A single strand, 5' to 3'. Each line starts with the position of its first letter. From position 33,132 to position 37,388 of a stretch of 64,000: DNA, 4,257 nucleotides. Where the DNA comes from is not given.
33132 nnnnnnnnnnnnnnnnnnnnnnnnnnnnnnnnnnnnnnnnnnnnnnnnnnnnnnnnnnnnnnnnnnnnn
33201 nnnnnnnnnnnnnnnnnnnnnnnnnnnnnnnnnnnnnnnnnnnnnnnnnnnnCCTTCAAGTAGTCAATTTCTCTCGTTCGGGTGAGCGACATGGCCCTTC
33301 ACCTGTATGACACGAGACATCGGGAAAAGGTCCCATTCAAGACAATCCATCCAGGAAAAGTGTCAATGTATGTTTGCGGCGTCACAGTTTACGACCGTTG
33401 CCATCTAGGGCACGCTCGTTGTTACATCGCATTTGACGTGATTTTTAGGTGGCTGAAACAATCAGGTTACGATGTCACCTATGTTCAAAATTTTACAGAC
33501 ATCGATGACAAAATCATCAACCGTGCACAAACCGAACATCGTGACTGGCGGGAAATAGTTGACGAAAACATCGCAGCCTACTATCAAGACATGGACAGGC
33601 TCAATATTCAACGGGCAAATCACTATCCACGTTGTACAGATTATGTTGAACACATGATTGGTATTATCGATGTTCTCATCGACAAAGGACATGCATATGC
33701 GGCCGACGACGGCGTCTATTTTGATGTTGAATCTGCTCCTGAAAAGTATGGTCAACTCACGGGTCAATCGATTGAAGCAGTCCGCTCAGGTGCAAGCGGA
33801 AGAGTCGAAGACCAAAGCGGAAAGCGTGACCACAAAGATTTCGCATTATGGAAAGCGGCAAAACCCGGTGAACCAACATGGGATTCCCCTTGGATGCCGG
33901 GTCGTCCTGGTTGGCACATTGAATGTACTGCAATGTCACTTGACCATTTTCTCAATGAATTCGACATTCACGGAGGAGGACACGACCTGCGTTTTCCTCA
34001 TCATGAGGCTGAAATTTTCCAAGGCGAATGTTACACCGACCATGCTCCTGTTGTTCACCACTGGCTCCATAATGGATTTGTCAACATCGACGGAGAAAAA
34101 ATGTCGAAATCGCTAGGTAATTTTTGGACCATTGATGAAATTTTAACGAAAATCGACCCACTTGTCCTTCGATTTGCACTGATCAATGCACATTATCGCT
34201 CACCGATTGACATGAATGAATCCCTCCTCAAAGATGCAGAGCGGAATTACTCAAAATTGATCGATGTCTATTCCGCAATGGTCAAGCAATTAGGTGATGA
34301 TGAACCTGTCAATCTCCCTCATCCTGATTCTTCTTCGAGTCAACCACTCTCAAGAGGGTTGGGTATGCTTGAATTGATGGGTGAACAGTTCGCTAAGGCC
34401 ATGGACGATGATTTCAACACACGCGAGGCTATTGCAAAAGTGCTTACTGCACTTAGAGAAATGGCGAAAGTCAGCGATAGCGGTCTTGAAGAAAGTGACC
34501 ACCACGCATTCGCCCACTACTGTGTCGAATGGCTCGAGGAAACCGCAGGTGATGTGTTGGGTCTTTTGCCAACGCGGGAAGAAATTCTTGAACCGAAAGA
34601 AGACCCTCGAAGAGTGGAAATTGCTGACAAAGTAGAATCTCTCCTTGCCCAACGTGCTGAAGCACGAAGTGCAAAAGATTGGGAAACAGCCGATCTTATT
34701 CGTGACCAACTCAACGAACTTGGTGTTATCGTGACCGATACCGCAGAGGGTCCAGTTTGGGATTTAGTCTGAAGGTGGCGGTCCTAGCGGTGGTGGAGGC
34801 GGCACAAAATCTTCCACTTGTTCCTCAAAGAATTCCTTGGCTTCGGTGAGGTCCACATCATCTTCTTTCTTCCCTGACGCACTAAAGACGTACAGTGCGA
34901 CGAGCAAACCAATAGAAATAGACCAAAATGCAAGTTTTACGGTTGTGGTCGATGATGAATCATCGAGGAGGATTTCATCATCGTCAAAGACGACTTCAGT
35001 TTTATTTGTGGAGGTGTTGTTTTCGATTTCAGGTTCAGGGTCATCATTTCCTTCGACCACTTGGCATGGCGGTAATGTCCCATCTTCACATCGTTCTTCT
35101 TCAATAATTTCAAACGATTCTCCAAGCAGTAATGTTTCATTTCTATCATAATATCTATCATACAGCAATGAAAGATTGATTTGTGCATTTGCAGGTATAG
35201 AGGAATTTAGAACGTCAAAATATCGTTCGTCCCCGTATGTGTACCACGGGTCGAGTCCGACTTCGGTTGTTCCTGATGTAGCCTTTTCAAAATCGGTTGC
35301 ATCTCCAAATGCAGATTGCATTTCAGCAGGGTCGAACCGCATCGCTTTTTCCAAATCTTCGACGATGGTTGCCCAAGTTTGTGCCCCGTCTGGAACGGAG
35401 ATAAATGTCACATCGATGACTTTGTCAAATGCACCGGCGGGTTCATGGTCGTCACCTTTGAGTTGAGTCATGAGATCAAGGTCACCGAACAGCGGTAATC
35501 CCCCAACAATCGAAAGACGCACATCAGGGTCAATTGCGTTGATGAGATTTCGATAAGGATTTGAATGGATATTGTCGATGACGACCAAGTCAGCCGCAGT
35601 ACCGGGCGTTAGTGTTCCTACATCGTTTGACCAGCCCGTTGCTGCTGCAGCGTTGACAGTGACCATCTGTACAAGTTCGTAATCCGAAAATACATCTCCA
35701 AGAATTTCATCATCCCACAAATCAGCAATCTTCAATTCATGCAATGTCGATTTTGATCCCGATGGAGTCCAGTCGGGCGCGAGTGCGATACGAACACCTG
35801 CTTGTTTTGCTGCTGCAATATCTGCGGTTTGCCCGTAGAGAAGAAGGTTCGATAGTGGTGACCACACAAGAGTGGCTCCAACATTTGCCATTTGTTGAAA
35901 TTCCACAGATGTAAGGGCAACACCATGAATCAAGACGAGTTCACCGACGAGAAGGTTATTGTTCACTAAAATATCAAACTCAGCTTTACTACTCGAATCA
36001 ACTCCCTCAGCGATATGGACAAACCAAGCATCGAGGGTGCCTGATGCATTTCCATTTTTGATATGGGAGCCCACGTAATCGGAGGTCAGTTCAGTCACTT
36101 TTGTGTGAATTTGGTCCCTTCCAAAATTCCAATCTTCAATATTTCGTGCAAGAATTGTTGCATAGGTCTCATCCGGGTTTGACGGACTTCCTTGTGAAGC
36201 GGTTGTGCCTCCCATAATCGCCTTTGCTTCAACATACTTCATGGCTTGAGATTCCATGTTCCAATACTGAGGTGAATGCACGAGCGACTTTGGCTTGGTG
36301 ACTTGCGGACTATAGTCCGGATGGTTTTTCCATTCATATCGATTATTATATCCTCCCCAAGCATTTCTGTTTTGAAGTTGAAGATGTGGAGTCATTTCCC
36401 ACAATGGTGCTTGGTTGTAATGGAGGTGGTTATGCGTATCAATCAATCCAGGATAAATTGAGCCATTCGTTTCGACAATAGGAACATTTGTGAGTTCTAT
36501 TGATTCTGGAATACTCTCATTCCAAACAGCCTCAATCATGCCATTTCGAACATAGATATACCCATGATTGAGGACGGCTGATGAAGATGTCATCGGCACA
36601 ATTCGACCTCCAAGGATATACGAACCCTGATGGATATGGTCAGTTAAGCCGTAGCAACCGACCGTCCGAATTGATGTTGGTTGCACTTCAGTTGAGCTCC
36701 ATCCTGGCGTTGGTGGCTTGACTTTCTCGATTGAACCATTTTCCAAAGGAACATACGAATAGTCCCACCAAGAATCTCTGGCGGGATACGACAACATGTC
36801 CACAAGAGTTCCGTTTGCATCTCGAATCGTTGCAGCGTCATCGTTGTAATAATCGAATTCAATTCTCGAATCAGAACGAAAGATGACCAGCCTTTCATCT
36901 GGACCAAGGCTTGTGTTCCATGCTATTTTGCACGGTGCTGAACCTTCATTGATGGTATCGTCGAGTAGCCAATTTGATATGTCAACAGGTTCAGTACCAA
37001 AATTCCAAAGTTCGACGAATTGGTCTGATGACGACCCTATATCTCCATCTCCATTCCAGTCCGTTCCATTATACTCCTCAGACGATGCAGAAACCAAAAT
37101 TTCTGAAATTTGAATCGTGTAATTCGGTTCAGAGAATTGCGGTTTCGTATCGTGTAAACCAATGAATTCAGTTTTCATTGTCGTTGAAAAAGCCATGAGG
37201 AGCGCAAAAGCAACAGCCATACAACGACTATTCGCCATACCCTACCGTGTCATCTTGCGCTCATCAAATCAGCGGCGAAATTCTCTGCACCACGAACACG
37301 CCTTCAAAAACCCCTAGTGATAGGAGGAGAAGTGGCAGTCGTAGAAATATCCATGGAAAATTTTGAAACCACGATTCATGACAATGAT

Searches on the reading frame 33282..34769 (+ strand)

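Call 50: search_protein_families(library=pfam, proteins=[window:33282-34769:+], max_evalue=0.00001)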
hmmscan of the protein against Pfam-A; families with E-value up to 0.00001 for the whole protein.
window:33282-34769:+ (496 aa): 5 families
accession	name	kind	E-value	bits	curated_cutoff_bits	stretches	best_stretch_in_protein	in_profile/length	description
PF01406.26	tRNA-synt_1e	-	8.4e-126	419.8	27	1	19-320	2-300/301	tRNA synthetases class I (C) catalytic domain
PF09334.17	tRNA-synt_1g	-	9.5e-16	58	20.1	2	38-150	12-125/391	tRNA synthetases class I (M)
PF23493.1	CysS_C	-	4.2e-11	43.2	23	1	446-488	3-45/51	Cysteinyl-tRNA ligase anticodon binding domain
PF09190.17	DALR_2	-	7.7e-08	33.2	22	1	369-429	1-56/57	DALR domain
PF00133.28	tRNA-synt_1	-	8.2e-08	31.8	22.7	0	228-310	330-412/414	tRNA synthetases class I (I, L, M and V)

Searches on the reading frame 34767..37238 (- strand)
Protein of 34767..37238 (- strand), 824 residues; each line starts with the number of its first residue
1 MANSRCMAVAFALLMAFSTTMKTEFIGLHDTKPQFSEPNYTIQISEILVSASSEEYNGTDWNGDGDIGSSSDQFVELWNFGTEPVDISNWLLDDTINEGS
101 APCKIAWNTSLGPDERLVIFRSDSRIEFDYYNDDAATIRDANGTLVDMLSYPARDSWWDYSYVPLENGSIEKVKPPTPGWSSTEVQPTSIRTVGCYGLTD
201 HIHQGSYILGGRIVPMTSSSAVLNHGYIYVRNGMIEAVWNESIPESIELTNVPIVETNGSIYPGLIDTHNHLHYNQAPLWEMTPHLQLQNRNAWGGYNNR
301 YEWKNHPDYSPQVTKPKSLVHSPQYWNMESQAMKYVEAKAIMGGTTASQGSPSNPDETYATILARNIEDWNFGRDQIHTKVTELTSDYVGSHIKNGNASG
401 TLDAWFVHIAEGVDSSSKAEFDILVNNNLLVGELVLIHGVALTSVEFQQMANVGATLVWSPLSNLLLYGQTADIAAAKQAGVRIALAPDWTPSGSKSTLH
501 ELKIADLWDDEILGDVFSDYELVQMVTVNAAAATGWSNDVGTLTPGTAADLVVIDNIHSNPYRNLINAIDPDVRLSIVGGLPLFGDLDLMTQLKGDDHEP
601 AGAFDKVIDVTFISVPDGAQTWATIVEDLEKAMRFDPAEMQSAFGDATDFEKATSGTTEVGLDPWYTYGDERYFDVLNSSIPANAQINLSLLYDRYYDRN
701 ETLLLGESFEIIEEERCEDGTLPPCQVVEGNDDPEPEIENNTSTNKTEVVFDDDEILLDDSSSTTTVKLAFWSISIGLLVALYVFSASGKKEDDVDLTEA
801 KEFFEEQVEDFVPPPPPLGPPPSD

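Call 50: search_protein_families(library=pfam, proteins=[window:34767-37238:-], max_evalue=0.00001)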
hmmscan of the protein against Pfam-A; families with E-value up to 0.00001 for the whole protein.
window:34767-37238:- (824 aa): 3 families
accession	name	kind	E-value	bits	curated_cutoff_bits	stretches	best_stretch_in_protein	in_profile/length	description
PF01979.26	Amidohydro_1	-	2e-16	60.6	25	1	433-563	192-323/345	Amidohydrolase family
PF00932.25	LTD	-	3.7e-11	43.8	34.3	1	41-151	7-107/109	Lamin Tail Domain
PF07969.17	Amidohydro_3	-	3.7e-08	33.7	29.7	1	437-580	311-468/472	Amidohydrolase family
